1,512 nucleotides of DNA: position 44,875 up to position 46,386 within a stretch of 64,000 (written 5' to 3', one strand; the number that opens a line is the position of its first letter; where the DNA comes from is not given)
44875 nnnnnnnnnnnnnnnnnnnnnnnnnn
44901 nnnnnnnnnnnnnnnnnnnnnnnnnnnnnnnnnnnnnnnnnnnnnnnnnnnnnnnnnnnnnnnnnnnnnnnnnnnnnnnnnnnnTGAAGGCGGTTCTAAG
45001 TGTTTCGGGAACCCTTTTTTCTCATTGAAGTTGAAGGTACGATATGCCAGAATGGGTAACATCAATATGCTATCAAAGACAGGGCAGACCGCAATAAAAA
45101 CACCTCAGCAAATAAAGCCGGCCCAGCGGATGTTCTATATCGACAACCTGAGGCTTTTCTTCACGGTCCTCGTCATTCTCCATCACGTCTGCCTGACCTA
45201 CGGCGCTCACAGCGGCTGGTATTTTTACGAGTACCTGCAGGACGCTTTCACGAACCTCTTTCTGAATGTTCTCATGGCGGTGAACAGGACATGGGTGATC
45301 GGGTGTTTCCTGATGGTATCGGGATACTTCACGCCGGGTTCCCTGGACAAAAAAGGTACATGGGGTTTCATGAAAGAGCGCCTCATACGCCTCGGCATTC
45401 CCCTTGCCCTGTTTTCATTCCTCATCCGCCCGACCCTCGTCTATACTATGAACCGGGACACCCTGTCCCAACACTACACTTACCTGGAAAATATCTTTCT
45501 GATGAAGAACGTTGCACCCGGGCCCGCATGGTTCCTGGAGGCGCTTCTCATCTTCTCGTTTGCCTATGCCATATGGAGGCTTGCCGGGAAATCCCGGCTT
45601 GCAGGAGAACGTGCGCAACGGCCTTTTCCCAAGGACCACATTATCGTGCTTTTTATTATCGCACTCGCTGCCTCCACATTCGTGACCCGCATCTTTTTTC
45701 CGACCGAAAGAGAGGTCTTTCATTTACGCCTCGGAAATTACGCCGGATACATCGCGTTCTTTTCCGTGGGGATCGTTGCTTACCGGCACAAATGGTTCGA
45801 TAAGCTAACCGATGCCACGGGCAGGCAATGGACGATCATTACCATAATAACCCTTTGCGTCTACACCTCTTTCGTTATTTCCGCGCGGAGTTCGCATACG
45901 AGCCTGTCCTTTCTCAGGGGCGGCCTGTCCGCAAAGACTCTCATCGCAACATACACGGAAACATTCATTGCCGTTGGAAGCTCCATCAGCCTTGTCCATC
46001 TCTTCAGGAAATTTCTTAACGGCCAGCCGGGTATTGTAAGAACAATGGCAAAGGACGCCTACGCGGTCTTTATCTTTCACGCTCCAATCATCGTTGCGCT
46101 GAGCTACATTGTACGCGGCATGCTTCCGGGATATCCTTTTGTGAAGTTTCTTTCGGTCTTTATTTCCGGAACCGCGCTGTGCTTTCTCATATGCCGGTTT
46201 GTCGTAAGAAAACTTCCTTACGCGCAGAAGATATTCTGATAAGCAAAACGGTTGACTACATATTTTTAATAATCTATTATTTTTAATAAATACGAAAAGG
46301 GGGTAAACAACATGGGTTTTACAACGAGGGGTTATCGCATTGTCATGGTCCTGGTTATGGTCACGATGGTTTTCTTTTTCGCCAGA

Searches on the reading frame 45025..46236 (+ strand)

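Call 52: search_protein_families(library=ncbifam, proteins=[window:45025-46236:+], max_evalue=1e-10)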
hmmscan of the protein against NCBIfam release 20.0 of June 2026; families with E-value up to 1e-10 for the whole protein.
window:45025-46236:+ (404 aa): 1 family
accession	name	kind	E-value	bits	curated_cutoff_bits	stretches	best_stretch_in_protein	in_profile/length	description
NF003014.0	PRK03854.1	equivalog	1.1e-19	70.9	338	1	31-404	4-370/386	glucans biosynthesis protein MdoC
